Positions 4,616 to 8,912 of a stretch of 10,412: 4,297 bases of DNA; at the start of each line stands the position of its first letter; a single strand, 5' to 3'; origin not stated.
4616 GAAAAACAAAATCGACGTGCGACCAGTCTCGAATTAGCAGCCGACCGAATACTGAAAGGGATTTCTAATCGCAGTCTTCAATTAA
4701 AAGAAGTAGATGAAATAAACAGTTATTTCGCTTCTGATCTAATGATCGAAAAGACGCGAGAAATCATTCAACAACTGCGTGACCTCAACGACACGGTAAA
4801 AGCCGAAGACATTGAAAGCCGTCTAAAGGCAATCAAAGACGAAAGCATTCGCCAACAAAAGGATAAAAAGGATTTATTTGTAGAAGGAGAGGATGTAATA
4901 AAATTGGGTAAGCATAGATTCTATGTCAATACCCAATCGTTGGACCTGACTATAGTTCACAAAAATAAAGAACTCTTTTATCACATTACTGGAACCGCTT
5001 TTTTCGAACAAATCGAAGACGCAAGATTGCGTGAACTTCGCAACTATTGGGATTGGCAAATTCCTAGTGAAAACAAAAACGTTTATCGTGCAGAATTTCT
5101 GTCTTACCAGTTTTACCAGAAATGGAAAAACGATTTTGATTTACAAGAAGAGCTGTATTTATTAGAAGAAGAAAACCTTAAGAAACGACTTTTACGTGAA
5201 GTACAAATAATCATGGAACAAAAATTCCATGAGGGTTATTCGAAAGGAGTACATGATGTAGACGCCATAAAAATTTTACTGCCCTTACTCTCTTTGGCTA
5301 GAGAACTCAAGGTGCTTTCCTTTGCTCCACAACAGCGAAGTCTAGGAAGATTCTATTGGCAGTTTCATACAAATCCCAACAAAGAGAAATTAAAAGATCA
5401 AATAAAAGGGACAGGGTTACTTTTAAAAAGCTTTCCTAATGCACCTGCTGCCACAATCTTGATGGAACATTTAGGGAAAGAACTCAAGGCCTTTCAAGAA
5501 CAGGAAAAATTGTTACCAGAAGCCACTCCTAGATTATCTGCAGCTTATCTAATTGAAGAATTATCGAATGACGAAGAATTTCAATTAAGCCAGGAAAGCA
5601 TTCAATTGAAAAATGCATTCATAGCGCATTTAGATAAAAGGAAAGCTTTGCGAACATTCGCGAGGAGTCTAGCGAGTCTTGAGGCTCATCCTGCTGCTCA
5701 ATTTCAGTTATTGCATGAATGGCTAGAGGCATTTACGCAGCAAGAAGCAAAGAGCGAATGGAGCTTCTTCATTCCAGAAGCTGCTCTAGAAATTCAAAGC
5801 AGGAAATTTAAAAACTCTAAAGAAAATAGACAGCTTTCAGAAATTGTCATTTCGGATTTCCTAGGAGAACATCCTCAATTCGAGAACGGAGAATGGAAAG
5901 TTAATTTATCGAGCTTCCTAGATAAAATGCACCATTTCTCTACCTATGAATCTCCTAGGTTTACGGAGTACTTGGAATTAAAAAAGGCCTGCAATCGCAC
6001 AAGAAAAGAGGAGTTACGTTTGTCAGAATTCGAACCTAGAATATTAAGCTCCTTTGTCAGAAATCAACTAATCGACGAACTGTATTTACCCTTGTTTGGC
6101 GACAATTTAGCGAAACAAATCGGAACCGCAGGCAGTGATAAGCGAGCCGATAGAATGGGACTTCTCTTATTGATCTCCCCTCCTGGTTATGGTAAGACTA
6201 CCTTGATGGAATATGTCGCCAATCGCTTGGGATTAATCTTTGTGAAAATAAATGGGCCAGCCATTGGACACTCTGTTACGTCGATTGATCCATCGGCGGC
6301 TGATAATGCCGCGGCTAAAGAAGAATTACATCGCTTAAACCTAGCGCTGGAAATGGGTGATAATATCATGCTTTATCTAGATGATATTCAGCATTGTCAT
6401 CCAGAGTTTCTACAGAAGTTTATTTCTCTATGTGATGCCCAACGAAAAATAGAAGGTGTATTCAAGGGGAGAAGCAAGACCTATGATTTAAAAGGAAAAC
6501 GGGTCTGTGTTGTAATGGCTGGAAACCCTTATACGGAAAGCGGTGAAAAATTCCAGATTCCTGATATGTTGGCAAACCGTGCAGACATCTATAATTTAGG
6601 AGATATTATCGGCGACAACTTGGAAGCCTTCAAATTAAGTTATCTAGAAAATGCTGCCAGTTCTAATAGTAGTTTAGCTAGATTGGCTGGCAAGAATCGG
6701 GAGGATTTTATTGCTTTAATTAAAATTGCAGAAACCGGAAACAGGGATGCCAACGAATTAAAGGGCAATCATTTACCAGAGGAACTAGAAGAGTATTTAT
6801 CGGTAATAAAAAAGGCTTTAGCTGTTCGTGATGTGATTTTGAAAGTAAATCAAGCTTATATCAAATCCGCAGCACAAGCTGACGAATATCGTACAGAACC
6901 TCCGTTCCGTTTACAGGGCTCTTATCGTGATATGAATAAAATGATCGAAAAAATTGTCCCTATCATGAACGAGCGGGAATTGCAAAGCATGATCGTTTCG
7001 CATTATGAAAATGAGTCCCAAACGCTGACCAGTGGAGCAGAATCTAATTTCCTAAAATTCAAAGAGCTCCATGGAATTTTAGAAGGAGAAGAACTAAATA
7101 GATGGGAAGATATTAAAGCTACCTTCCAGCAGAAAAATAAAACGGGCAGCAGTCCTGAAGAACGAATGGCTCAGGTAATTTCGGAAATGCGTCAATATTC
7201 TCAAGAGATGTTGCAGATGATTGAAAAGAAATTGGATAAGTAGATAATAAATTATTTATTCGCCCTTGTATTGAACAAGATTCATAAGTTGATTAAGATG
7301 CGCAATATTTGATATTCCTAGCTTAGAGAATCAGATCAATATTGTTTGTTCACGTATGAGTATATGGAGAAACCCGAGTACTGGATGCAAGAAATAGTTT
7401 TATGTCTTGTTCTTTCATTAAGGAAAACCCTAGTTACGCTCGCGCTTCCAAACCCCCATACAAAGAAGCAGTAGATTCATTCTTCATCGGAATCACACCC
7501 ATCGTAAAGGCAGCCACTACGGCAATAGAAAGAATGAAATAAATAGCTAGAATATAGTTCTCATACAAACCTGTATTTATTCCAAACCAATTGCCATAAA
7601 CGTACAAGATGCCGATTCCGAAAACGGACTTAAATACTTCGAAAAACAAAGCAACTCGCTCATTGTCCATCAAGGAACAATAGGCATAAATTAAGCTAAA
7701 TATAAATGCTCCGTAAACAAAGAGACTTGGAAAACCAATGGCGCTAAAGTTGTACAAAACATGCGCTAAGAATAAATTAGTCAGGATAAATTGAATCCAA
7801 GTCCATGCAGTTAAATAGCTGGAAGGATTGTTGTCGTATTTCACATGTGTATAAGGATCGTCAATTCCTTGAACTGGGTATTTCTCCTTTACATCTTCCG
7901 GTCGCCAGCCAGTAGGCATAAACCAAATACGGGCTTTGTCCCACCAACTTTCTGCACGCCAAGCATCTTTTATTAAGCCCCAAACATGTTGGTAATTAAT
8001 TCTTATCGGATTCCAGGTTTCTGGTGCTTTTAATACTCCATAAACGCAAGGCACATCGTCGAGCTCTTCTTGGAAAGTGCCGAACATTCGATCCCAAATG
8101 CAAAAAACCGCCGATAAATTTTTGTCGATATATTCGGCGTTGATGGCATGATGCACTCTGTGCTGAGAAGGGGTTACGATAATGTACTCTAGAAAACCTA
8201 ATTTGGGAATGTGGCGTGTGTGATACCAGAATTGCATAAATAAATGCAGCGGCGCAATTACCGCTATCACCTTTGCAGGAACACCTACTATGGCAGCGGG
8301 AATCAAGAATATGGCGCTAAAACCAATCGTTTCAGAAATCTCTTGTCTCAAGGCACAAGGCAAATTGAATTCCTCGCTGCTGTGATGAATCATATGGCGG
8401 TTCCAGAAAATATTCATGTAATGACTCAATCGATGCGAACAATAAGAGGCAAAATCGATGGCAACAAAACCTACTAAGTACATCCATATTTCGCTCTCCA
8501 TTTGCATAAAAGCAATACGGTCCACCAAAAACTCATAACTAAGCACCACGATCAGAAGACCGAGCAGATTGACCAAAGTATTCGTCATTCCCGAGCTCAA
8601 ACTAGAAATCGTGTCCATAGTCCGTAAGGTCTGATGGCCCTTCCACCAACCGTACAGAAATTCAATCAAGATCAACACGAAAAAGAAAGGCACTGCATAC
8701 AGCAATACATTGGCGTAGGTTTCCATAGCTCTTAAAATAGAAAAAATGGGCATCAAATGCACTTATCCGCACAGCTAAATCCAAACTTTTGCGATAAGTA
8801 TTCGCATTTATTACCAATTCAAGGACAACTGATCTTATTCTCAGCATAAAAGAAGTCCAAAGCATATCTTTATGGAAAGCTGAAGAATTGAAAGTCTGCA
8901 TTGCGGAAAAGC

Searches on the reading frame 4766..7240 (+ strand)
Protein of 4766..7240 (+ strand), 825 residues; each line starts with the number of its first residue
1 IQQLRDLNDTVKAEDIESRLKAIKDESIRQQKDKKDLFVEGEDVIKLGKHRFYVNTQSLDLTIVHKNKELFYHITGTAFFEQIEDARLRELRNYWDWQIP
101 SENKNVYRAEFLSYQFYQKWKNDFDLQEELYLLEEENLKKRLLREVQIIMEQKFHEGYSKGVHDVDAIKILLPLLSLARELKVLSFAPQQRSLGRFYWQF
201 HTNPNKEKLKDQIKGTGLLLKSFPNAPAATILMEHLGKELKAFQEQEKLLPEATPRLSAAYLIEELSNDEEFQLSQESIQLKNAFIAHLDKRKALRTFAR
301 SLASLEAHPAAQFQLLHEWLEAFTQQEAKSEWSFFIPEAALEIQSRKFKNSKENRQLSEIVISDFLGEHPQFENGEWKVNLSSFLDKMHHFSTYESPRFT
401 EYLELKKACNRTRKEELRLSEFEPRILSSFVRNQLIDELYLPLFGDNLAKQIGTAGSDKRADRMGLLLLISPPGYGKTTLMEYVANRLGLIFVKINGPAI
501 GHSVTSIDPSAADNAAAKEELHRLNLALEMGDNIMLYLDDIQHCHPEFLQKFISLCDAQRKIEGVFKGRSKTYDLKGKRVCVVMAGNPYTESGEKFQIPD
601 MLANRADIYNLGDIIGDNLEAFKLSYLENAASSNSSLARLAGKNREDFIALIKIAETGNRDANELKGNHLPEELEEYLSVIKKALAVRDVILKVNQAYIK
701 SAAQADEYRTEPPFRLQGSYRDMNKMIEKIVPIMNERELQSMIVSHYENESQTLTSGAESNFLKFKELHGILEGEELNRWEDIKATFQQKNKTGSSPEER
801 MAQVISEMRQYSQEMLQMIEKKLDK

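Call 51: find_homologous_proteins(query=window:4766-7240:+, max_evalue=0.001)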
Query window:4766-7240:+ (825 aa): 1131 proteins with E <= 0.001 among 8000 candidates; the best 120 are listed.
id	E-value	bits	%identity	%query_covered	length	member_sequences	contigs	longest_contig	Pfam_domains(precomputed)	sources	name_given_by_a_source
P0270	4.3e-268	910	51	100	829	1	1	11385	PF00004.36,PF13401.13,PF07728.21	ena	-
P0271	1.7e-261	888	51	100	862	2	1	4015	PF00004.36,PF13401.13,PF07728.21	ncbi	ncbi:MAG: AAA family ATPase, partial [Bacteroidota bacterium]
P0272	2.5e-260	884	50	98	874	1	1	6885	PF00004.36,PF13401.13,PF07728.21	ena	-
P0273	7.4e-260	883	50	98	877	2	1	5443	PF00004.36,PF07728.21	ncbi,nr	ncbi:MAG: AAA family ATPase, partial [Hymenobacteraceae bacterium]|nr:AAA family ATPase [Hymenobacte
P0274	1.4e-259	882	50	98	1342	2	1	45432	PF12458.14,PF00004.36,PF07728.21,PF25472.2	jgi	jgi:MoxR-like ATPase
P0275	4.3e-259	880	51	98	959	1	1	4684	PF00004.36,PF13401.13,PF07728.21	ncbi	ncbi:MAG: AAA family ATPase, partial [Bacteroidota bacterium]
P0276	1.9e-258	878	51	98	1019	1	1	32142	PF00004.36,PF07728.21,PF25472.2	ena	-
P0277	1.1e-256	872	49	99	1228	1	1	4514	PF00004.36,PF05496.19,PF07728.21,PF25472.2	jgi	jgi:MoxR-like ATPase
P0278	1.1e-256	872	50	99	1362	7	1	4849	PF00004.36,PF25472.2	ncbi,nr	ncbi:MAG TPA: AAA family ATPase, partial [Planctomycetaceae bacterium]|nr:AAA family ATPase [Plancto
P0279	2.0e-256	871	49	98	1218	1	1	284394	PF00004.36,PF05496.19,PF25472.2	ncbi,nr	ncbi:AAA family ATPase [Pontibacter sp. HSC-14F20]|nr:AAA family ATPase [Pontibacter sp. HSC-14F20]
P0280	3.9e-256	870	51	99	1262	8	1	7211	PF12458.14,PF00004.36,PF25472.2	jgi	jgi:MoxR-like ATPase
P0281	4.9e-256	870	50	100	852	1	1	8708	PF00004.36,PF05496.19,PF07728.21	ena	-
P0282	6.8e-256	870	51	100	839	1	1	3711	PF00004.36,PF13401.13,PF07728.21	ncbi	ncbi:MAG: AAA family ATPase, partial [Bacteroidetes bacterium]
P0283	1.3e-255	869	50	99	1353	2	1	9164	PF12458.14,PF00004.36,PF05496.19,PF25472.2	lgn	-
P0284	8.9e-255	866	50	96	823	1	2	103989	PF00004.36,PF07728.21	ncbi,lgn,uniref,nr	ncbi:AAA family ATPase [Rufibacter quisquiliarum]|uniref:MoxR-like ATPase n=1 Tax=Rufibacter quisqui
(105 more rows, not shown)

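Call 68: predict_structure(alignment_id=A3)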
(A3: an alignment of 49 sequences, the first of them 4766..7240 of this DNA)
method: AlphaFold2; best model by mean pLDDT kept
length: 825 residues; sequences in the alignment: 49
mean_pLDDT: 88.7   pTM: 0.78
mean pLDDT of the five models: 88.7, 88.2, 85.7, 85.3, 84.8
residues with pLDDT >= 90: 519; 70-90: 250; 50-70: 56; < 50: 0
segments of 3 or more residues with pLDDT < 50: none
pLDDT, mean of each block of 10 residues (from residue 1): 86 79 72 79 87 92 95 96 95 94 96 95 88 93 96 93 96 92 92 93 86 90 85 94 93 92 86 91 95 95 93 96 92 93 76 86 95 92 93 96 96 94 73 85 90 79 79 84 91 95 94 95 96 95 92 75 92 89 89 76 86 84 90 88 88 90 85 93 96 91 83 90 92 95 95 86 95 94 90 61 61 69 62
secondary structure, 60 per line:
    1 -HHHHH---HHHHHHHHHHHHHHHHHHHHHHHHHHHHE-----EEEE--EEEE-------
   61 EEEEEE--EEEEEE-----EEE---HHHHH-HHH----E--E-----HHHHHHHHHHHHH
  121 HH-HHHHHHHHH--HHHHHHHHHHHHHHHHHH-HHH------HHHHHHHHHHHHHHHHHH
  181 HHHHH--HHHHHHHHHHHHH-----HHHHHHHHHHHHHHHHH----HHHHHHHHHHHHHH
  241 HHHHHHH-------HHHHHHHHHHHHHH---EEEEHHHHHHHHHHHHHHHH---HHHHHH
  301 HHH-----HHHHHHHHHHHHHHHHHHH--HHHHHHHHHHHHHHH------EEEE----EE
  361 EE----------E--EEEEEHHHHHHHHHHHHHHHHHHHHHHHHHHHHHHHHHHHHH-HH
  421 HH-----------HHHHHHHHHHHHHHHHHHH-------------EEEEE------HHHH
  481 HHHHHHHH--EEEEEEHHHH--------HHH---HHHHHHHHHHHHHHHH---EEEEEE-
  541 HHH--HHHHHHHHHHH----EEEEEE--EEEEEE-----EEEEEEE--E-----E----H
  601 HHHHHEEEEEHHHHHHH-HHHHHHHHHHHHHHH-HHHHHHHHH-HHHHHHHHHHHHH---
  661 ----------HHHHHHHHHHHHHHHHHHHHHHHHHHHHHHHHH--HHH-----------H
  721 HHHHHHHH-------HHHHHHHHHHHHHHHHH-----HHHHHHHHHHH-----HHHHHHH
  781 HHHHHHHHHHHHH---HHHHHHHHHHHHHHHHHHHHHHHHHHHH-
elements in order (helices of 4 or more, strands of 3 or more residues): H2-6 H10-37 E44-47 E50-53 E61-66 E69-74 E80-82 H86-90 H108-122 H124-132 H135-152 H163-185 H188-200 H206-222 H227-247 H255-268 E272-275 H276-291 H295-303 H309-327 H330-344 E351-354 E359-362 E376-380 H381-417 H419-422 H434-452 E466-470 H477-488 E491-496 H497-500 H515-530 E534-539 H546-556 E561-566 E569-574 E580-586 H600-605 E606-610 H611-617 H619-633 H635-643 H645-657 H671-703 H720-728 H736-752 H758-768 H774-793 H797-824

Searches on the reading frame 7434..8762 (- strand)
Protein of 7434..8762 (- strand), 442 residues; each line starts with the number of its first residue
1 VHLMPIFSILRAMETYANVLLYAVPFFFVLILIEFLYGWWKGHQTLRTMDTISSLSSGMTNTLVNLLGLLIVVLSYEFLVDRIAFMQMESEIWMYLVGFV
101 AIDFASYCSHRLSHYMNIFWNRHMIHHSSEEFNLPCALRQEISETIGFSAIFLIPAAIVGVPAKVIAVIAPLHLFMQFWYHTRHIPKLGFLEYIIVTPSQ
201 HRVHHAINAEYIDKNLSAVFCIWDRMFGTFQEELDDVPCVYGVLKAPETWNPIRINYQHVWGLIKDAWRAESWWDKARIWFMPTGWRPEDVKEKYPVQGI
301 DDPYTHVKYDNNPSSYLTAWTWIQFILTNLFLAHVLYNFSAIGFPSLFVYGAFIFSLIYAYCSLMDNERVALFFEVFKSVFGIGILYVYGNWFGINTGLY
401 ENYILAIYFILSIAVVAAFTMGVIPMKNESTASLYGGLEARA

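Call 5: search_protein_families(library=pfam, proteins=[window:7434-8762:-], max_evalue=0.1)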
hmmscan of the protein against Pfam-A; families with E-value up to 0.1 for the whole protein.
window:7434-8762:- (442 aa): 1 family
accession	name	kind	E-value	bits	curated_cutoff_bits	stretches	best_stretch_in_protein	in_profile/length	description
PF04116.19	FA_hydroxylase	-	3.6e-26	92.6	31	1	96-229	2-132/132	Fatty acid hydroxylase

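Call 6: search_protein_families(library=ncbifam, proteins=[window:7434-8762:-], max_evalue=0.1)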
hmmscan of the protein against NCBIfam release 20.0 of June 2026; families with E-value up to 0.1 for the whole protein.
window:7434-8762:- (442 aa): 1 family
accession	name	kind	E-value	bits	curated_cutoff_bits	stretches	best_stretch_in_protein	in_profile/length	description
NF052566.1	OrLpdHdlsOlsERhiz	equivalog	4.7e-15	55.7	475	1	95-232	119-256/293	ornithine lipid hydroxylase OlsE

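Call 8: search_protein_families(library=padloc, proteins=[window:7434-8762:-], max_evalue=0.1)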
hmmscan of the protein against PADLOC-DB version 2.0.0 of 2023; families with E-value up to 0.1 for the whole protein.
window:7434-8762:- (442 aa): 0 families
